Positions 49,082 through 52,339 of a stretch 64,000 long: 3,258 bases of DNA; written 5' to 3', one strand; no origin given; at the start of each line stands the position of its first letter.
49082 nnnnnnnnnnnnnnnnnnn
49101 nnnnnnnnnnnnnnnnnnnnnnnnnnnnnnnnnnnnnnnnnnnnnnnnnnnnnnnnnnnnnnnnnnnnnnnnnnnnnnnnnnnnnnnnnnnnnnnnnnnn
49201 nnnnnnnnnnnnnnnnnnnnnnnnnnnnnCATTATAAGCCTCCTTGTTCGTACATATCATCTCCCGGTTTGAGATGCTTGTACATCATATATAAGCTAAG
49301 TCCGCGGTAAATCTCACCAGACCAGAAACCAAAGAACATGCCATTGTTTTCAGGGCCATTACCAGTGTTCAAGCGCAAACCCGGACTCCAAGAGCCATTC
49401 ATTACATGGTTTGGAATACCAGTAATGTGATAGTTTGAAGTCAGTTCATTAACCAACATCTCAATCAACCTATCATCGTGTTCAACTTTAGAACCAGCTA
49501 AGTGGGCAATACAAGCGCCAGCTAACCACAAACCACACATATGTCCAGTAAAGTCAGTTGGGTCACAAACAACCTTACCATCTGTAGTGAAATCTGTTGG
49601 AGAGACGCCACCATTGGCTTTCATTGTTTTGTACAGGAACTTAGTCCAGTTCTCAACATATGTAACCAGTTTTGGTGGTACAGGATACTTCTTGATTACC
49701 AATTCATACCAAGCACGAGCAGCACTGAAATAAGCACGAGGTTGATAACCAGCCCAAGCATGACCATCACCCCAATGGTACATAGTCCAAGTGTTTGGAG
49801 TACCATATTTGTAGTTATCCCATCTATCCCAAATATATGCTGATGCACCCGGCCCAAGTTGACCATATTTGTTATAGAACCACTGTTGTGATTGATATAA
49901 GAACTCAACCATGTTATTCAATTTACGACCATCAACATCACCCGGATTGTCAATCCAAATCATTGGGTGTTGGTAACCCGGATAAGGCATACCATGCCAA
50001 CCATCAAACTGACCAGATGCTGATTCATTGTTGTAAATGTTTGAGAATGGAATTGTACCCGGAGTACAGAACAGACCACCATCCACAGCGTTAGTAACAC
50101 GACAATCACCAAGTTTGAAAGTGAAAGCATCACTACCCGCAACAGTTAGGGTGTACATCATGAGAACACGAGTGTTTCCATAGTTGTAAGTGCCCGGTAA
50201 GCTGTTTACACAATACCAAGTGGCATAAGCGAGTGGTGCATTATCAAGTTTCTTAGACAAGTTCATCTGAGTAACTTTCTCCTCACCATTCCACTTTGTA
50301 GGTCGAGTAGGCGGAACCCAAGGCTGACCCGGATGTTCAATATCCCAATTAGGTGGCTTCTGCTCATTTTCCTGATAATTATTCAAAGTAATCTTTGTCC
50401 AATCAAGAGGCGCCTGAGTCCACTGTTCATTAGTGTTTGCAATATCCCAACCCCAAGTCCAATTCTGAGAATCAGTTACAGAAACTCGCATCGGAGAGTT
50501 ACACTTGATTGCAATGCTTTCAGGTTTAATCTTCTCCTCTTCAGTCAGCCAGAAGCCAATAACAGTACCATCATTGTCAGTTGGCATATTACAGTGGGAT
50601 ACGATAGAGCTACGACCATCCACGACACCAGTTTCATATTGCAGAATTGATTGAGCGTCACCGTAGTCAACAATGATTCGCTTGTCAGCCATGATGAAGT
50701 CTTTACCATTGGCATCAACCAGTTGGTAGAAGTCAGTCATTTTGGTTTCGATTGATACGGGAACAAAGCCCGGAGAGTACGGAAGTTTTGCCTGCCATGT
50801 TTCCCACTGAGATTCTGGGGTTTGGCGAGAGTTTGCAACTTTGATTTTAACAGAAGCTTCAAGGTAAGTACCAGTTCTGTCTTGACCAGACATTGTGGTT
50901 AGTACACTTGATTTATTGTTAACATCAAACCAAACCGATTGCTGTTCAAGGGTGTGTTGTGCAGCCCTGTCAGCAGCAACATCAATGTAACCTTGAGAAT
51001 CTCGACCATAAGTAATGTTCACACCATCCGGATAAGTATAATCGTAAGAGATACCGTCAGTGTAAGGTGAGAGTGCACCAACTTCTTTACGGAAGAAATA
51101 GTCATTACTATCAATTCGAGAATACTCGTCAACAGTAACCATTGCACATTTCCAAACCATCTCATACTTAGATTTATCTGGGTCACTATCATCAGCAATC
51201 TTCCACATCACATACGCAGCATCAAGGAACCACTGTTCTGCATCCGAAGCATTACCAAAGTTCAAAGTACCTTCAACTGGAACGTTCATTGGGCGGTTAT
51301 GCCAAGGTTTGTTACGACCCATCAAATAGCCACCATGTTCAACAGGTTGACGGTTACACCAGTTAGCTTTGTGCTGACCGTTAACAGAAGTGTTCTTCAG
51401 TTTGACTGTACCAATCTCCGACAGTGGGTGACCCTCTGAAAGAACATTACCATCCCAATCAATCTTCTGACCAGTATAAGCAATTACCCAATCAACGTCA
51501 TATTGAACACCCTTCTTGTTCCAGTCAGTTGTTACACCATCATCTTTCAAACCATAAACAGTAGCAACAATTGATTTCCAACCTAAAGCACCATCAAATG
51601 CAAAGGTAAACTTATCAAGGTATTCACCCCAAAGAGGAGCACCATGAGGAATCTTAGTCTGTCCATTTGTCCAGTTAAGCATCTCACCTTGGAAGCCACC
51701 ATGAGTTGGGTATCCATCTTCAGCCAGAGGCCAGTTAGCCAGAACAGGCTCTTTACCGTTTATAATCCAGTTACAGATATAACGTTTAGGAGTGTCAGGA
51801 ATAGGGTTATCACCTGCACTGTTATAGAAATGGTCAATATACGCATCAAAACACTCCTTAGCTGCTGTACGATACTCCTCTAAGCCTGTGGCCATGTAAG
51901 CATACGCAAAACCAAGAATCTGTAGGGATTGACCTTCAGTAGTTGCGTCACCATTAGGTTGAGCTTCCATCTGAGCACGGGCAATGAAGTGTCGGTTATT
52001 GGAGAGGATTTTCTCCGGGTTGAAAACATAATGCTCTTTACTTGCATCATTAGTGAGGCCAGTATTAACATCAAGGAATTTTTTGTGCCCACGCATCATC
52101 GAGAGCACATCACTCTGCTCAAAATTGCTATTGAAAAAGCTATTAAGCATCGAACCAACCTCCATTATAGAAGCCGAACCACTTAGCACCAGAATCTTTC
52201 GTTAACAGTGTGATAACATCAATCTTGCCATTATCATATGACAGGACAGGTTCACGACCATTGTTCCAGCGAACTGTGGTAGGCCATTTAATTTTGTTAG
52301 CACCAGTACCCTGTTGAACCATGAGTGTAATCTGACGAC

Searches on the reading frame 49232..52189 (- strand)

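Call 11: search_protein_families(library=pfam, proteins=[window:49232-52189:-], max_evalue=0.01)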
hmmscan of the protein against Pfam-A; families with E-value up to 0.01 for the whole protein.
window:49232-52189:- (985 aa): 0 families

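Call 12: search_protein_families(library=phrogs, proteins=[window:49232-52189:-], max_evalue=0.001)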
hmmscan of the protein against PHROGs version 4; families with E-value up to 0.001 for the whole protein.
window:49232-52189:- (985 aa): 2 families
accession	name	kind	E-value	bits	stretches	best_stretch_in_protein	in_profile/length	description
phrog_2871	-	tail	0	1414.1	1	9-983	102-1053/1456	tail protein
phrog_23426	-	tail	4.7e-12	46.4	1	509-666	322-465/502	tail protein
